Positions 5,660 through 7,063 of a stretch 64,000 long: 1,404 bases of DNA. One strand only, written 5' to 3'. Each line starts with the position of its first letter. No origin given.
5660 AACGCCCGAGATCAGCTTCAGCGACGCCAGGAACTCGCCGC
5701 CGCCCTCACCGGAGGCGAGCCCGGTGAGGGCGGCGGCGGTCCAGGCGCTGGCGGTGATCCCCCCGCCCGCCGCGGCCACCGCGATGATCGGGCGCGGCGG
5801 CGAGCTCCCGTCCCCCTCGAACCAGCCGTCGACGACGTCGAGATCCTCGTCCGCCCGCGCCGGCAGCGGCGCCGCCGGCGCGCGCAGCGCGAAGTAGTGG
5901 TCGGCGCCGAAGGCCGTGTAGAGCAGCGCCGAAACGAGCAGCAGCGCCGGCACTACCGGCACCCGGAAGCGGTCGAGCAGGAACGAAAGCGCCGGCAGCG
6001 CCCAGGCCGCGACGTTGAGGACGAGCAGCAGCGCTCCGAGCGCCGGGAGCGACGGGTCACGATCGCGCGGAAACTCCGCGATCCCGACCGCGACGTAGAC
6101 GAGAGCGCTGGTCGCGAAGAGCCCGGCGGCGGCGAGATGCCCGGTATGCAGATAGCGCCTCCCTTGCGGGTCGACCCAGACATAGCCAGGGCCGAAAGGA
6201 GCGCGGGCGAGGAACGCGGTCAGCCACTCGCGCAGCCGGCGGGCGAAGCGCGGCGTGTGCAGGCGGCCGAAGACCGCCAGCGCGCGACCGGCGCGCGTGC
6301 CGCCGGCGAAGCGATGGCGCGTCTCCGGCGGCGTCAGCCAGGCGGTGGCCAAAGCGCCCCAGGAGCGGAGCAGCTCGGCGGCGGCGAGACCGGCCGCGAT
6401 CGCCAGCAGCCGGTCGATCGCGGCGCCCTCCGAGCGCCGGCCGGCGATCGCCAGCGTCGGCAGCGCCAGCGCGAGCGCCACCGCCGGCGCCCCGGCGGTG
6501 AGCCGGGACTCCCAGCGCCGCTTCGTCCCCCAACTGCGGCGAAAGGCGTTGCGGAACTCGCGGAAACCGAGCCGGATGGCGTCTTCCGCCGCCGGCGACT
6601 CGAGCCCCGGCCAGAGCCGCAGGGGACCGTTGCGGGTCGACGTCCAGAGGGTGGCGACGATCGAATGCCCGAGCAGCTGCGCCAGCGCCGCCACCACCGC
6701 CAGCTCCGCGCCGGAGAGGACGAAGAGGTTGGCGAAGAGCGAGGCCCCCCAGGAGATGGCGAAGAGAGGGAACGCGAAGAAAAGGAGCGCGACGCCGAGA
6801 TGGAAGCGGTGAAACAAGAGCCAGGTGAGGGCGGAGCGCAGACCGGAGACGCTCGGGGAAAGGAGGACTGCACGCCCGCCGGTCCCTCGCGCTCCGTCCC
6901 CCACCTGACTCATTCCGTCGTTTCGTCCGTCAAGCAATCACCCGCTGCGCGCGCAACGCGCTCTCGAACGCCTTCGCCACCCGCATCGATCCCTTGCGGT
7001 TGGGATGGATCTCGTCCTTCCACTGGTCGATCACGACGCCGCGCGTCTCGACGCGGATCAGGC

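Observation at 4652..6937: Patatin phospholipase fused to a roughly 370-aa polytopic membrane domain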

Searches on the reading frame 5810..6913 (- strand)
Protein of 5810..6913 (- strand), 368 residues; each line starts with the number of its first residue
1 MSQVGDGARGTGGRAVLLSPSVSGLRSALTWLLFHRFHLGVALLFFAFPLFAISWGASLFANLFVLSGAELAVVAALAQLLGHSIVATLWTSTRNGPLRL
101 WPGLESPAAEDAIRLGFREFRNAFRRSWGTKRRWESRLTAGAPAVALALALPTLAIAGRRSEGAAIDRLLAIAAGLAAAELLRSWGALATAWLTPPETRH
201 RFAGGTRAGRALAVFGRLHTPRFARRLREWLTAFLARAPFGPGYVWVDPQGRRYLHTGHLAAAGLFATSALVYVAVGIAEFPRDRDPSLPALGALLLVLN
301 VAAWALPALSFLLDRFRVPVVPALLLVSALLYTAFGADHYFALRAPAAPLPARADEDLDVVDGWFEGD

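Call 49: search_protein_representatives(alignment_id=A3)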
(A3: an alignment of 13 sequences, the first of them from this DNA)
Query: 13 sequences, 339 profile positions. Proteins with E-value up to 0.001 (for the whole library): 1673; up to 1e-10: 1189; up to 1e-30: 212. The best 150 are listed.
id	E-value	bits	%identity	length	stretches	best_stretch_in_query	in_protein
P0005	1.3e-110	386.5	-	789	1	4-338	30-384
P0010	3.4e-102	358.8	-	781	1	5-338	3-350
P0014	2.4e-96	339.6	-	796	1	4-338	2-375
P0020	5.1e-79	282.6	-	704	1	6-337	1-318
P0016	5.4e-77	275.9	-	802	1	4-334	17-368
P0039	9.0e-67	242.3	-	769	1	11-331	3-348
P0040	2.0e-61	224.7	-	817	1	7-326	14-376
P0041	2.7e-60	221.0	-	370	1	10-336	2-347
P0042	1.9e-58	215.0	-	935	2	9-335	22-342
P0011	3.7e-57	210.7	-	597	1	155-337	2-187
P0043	8.1e-54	199.7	-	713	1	7-336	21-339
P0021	1.3e-49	185.9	-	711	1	4-328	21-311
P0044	1.9e-49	185.4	-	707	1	6-334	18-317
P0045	6.7e-49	183.6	-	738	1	9-327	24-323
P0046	6.7e-49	183.6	-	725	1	8-332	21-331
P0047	8.3e-49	183.3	-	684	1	9-333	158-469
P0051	6.3e-48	180.4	-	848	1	11-337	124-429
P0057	2.2e-46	175.3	-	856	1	10-327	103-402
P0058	6.0e-46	173.9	-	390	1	8-324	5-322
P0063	5.3e-45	170.8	-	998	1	11-335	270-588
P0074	4.9e-43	164.3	-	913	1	8-330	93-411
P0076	6.1e-43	164.0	-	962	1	5-334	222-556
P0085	4.1e-42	161.3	-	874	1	13-332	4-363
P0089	7.7e-42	160.4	-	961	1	8-327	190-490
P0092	1.2e-41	159.7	-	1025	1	5-325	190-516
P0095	3.0e-40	155.1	-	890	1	10-333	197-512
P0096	3.9e-40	154.8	-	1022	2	9-280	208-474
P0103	3.6e-39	151.6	-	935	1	8-335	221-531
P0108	1.1e-38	150.0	-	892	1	14-333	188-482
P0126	5.0e-37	144.5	-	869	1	6-324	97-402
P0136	4.6e-36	141.4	-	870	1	9-322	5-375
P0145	1.5e-35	139.7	-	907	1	8-325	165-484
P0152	3.4e-35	138.5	-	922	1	11-334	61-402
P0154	4.6e-35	138.1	-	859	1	12-332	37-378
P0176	5.5e-34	134.5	-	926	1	13-322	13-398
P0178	9.6e-34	133.8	-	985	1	10-325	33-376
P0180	1.1e-33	133.6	-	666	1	15-328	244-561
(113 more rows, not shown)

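Call 51: search_protein_families(library=pfam, proteins=[P0063, P0076, P0089, P0092, P0095, P0096, P0103, P0108, P0145, P0180], max_evalue=0.001)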
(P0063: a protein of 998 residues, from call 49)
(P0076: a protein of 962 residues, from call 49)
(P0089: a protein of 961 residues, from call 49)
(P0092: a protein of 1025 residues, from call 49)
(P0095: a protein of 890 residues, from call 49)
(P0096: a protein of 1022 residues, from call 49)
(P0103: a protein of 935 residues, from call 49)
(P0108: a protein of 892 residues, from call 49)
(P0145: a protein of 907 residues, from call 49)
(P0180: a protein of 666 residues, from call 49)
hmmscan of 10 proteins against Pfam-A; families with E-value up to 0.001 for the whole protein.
P0063 (998 aa): 1 family
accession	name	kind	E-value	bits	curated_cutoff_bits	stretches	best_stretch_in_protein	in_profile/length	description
PF01734.28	Patatin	-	5.7e-09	36.9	27.7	1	614-848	4-187/191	Patatin-like phospholipase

P0076 (962 aa): 1 family
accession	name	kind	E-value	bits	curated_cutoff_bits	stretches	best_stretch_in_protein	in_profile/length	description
PF01734.28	Patatin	-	3.5e-10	40.9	27.7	1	573-807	2-189/191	Patatin-like phospholipase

P0089 (961 aa): 1 family
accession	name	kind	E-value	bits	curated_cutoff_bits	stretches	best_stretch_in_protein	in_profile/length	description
PF01734.28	Patatin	-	1.8e-05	25.5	27.7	1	526-762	4-187/191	Patatin-like phospholipase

P0092 (1025 aa): 1 family
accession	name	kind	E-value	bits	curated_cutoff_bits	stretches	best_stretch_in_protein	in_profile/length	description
PF01734.28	Patatin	-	6.6e-05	23.6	27.7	0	565-810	4-190/191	Patatin-like phospholipase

P0095 (890 aa): 1 family
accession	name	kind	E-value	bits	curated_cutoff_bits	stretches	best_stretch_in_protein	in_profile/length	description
PF01734.28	Patatin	-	1.4e-07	32.4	27.7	1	529-749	4-189/191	Patatin-like phospholipase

P0096 (1022 aa): 1 family
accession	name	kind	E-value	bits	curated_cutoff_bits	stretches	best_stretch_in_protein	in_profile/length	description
PF01734.28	Patatin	-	3.4e-09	37.6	27.7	1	626-868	2-190/191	Patatin-like phospholipase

P0103 (935 aa): 1 family
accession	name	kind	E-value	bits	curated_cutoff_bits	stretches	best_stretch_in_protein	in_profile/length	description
PF01734.28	Patatin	-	1.8e-07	32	27.7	1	553-786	4-187/191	Patatin-like phospholipase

P0108 (892 aa): 0 families

P0145 (907 aa): 1 family
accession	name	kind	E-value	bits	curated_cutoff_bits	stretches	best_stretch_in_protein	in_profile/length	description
PF01734.28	Patatin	-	3.2e-07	31.2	27.7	1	517-751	5-190/191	Patatin-like phospholipase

P0180 (666 aa): 0 families

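Call 53: predict_structure(alignment_id=A3)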
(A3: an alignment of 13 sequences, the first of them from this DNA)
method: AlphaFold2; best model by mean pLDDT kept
length: 368 residues; sequences in the alignment: 13
mean_pLDDT: 77.7   pTM: 0.77
mean pLDDT of the five models: 77.7, 76.5, 75.0, 74.4, 72.8
residues with pLDDT >= 90: 111; 70-90: 150; 50-70: 75; < 50: 32
segments of 3 or more residues with pLDDT < 50: 1-4, 10-14, 102-115, 338-340, 342-344
pLDDT, mean of each block of 10 residues (from residue 1): 48 54 78 88 96 92 92 97 91 70 46 50 59 78 94 97 96 97 89 77 74 91 92 81 71 75 77 83 74 92 85 76 77 60 52 62 62
secondary structure, 60 per line:
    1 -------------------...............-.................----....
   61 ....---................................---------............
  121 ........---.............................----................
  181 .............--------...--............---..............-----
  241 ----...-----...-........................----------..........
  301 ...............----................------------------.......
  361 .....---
elements in order: H20-34 H36-52 H57-64 H68-99 H109-128 H132-160 H165-193 H207-218 H222-235 E245-247 E253-255 H257-280 H291-315 H320-335 H354-365

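Call 61: fold_search(model_id=the predicted structure, library=pdb)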
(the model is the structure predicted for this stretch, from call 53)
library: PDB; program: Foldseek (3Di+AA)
matches with E <= 10: 91; with E <= 0.001: 0
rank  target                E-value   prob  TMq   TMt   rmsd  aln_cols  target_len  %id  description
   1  3fvy                  6.1e-01  0.15  0.12  0.07  16.1       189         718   16  Crystal structure of human Dipeptidyl Peptidase III (released 2009-02-03)
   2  5oqt_A                1.3e+00  0.06  0.14  0.12  18.5       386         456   12  Crystal structure of a bacterial cationic amino acid transporter (CAT) homologue (released 2018-02-14)
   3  9u5a                  1.6e+00  0.06  0.13  0.11  25.0       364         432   15  Cryo-EM structure of human OAT4 in complex with DHEAS (released 2025-06-18)
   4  6qzt_A                1.6e+00  0.06  0.10  0.08  22.1       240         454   13  Crystal structure of Csx1 from Sulfolobus islandicus orthorhombic form (released 2019-10-02)
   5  5fej_A                1.7e+00  0.18  0.14  0.27  14.9       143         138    8  CopM in the Cu(I)-bound form (released 2016-09-07)
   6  5yfb_B                2.0e+00  0.11  0.13  0.08  16.8       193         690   16  Crystal structure of a new DPP III family member (released 2018-01-03)
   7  6gwh                  2.1e+00  0.04  0.11  0.10  21.5       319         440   11  Outward-facing conformation of a multidrug resistance MATE family transporter of the MOP superfamily. (released 2019-06-05)
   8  8ipq_A                2.4e+00  0.07  0.16  0.12  28.2       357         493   16  Cryo-EM structure of heme transporter CydDC from Mycobacterium smegmatis in the inward facing apo state (released 2023-06-14)
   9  5fej_B                2.5e+00  0.13  0.13  0.26  15.0       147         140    8  CopM in the Cu(I)-bound form (released 2016-09-07)
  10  6rx4_B                2.5e+00  0.07  0.14  0.14  24.3       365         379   13  THE STRUCTURE OF BD OXIDASE FROM ESCHERICHIA COLI (released 2019-11-20)
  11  8qae_A                2.6e+00  0.08  0.15  0.22  23.4       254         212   13  X-ray crystal structure of a de novo designed single-chain antiparallel 6-helix alpha-helical barrel, sc-apCC-6-SLLA (released 2024-07-03)
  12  6e9n_A                2.7e+00  0.04  0.12  0.09  23.8       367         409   14  E. coli D-galactonate:proton symporter in the inward open form (released 2019-05-22)
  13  5yfb_A                2.9e+00  0.08  0.13  0.08  15.4       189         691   15  Crystal structure of a new DPP III family member (released 2018-01-03)
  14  9g95_A                3.3e+00  0.02  0.11  0.10  22.1       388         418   15  Lipid III flippase WzxE with NB10 nanobody in outward-facing conformation at 2.7552 A (released 2025-01-22)
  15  5yfc_A                3.5e+00  0.08  0.13  0.08  15.7       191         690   14  Crystal structure of a new DPP III family member (released 2018-01-03)
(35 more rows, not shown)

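Call 72: list_cluster_members(proteins=[P0039, P0042, P0043, P0063, P0076, P0041, P0058, P0027, P0028, P0045])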
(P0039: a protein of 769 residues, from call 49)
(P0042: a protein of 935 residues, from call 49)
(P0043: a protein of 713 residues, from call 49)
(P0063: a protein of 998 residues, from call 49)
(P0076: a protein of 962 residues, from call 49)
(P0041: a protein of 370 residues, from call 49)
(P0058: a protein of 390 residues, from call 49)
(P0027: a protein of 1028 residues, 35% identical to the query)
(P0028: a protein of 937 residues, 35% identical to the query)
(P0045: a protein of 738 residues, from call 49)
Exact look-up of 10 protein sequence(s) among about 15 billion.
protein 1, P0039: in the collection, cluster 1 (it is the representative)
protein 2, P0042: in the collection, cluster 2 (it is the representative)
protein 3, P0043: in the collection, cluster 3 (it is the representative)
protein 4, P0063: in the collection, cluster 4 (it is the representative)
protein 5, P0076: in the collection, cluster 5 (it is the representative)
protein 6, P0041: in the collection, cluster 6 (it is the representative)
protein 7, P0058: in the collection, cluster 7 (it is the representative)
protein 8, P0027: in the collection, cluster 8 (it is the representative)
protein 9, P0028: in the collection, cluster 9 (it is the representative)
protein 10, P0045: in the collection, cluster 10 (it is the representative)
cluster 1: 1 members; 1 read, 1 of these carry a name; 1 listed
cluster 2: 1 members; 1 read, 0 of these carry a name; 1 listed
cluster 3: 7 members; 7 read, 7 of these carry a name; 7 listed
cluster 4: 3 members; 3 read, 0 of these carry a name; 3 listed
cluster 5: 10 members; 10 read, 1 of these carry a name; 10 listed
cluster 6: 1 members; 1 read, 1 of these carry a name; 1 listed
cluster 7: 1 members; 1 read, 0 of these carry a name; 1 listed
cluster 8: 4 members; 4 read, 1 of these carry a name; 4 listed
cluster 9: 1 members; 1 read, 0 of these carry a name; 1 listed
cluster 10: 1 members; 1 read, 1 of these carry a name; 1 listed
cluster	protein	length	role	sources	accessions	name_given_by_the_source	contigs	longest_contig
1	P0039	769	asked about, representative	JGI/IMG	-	predicted acylesterase/phospholipase RssA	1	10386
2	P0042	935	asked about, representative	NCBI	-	-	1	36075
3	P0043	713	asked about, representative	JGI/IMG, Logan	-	hypothetical protein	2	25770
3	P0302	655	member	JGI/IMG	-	hypothetical protein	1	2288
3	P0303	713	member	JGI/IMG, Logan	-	hypothetical protein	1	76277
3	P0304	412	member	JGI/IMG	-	hypothetical protein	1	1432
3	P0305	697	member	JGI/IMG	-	hypothetical protein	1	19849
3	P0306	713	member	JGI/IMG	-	hypothetical protein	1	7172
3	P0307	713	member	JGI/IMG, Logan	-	hypothetical protein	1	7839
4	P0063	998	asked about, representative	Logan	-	-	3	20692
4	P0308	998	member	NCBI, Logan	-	-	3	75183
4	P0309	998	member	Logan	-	-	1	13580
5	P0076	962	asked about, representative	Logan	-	-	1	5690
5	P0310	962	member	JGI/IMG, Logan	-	hypothetical protein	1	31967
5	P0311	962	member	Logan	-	-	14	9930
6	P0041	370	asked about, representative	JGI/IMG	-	hypothetical protein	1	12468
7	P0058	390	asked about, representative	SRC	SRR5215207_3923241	-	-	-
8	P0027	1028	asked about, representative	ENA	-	-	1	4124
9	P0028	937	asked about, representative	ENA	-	-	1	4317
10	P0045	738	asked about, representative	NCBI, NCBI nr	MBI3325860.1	MAG: patatin-like phospholipase family protein [Nitrospinae bacterium] | patatin-like phospholipase family protein [Nitrospinota bacterium]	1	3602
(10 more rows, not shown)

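Call 73: find_encoding_contigs(protein=P0041, flank=5000, max_places=1)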
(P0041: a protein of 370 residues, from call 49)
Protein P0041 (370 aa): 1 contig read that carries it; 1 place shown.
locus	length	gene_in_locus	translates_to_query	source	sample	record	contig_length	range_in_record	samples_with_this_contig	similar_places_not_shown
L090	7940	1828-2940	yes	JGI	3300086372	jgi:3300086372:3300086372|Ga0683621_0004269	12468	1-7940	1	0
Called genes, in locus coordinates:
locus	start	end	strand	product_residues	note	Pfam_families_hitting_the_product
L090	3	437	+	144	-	?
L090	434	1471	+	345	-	-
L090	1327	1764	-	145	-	-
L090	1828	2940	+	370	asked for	-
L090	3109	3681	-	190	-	-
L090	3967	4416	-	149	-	PF00383:dCMP_cyt_deam_1, PF14437:MafB19-deam, PF14439:Bd3614-deam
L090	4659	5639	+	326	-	PF01087:GalP_UDP_transf, PF16285:DUF4931_N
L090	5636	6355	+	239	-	PF02698:DUF218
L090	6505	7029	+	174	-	PF04519:Bactofilin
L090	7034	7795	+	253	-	PF13489:Methyltransf_23 (faint)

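Call 83: search_solved_structures(query=A3, max_evalue=10)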
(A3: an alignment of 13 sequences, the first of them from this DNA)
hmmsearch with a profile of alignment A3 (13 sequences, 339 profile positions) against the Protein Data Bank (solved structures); distinct sequences matched with E-value up to 10: 0.

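Call 84: search_protein_families(library=pfam, alignment_id=A3, max_evalue=1)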
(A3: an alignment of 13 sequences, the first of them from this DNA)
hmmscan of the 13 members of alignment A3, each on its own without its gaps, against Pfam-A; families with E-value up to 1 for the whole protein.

A. member 1, seq(368 aa): 0 families

B. families by the number of members that match (of 13 scanned): 6 families
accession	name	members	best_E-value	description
PF24059.1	DUF7360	1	0.041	Domain of unknown function (DUF7360)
PF11118.13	DUF2627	1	0.062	Protein of unknown function (DUF2627)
PF01004.24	Flavi_M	1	0.08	Flavivirus envelope glycoprotein M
PF14824.11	Sirohm_synth_M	1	0.11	Sirohaem biosynthesis protein central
PF23342.1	WDR90_beta-prop_4th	1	0.28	WDR90, 4th beta-propeller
PF15940.10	YjcB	1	0.35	Family of unknown function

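Call 86: search_protein_families(library=pfam, proteins=[P0042, P0085, P0136, P0176, P0178, P0152, P0074, P0126, P0154, P0057], max_evalue=0.01)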
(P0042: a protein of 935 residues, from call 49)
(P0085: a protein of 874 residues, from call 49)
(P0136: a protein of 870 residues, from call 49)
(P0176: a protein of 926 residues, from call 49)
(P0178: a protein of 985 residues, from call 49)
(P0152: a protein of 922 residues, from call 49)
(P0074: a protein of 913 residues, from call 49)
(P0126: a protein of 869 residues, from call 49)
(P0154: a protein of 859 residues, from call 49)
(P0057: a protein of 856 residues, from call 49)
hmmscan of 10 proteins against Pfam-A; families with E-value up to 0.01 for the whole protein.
P0042 (935 aa): 1 family
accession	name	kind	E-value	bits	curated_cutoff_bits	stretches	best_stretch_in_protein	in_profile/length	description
PF01734.28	Patatin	-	2.8e-08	34.6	27.7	1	366-600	4-190/191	Patatin-like phospholipase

P0085 (874 aa): 1 family
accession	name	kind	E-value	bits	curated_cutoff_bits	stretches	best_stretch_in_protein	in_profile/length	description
PF01734.28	Patatin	-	1e-06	29.5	27.7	1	390-633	4-185/191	Patatin-like phospholipase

P0136 (870 aa): 1 family
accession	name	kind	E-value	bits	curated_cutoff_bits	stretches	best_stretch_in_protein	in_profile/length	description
PF01734.28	Patatin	-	1.7e-09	38.6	27.7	1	421-696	4-189/191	Patatin-like phospholipase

P0176 (926 aa): 1 family
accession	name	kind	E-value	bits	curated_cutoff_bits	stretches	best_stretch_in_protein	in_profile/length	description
PF01734.28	Patatin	-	3.2e-08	34.4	27.7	1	470-756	4-190/191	Patatin-like phospholipase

P0178 (985 aa): 1 family
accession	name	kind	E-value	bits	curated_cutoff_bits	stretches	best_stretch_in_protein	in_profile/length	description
PF01734.28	Patatin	-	1.4e-07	32.4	27.7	1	541-797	4-187/191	Patatin-like phospholipase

P0152 (922 aa): 1 family
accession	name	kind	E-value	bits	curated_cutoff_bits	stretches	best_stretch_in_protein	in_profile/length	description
PF01734.28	Patatin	-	0.00011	22.9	27.7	0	693-746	143-187/191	Patatin-like phospholipase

P0074 (913 aa): 0 families

P0126 (869 aa): 1 family
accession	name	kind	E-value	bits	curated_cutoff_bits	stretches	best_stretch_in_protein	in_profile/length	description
PF01734.28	Patatin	-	1.9e-06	28.7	27.7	1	456-689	4-190/191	Patatin-like phospholipase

P0154 (859 aa): 1 family
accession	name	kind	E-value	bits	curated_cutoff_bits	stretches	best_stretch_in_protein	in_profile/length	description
PF01734.28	Patatin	-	1.5e-08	35.5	27.7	1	408-637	5-189/191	Patatin-like phospholipase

P0057 (856 aa): 1 family
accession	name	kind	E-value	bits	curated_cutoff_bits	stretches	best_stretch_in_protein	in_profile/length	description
PF01734.28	Patatin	-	1.8e-06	28.7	27.7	1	450-671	4-190/191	Patatin-like phospholipase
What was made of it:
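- On Patatin-like phospholipase superfamily (Pfam PF01734; FabD/lysophospholipase-like fold): Full-length relatives do pass (for example P0076 40.9 bits, P0136 38.6 bits, cutoff 27.7; calls 51, 86), so membership is by transitive homology.
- Tried and rejected: C-terminally extended members show only Patatin (call 86).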

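Call 87: search_protein_families(library=pfam, proteins=[P0047, P0051], max_evalue=0.01)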
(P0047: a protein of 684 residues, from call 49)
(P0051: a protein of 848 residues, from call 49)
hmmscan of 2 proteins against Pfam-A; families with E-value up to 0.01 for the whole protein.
P0047 (684 aa): 0 families

P0051 (848 aa): 1 family
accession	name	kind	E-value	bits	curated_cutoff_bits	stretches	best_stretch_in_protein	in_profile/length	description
PF01734.28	Patatin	-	3.2e-09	37.7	27.7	1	465-707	4-190/191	Patatin-like phospholipase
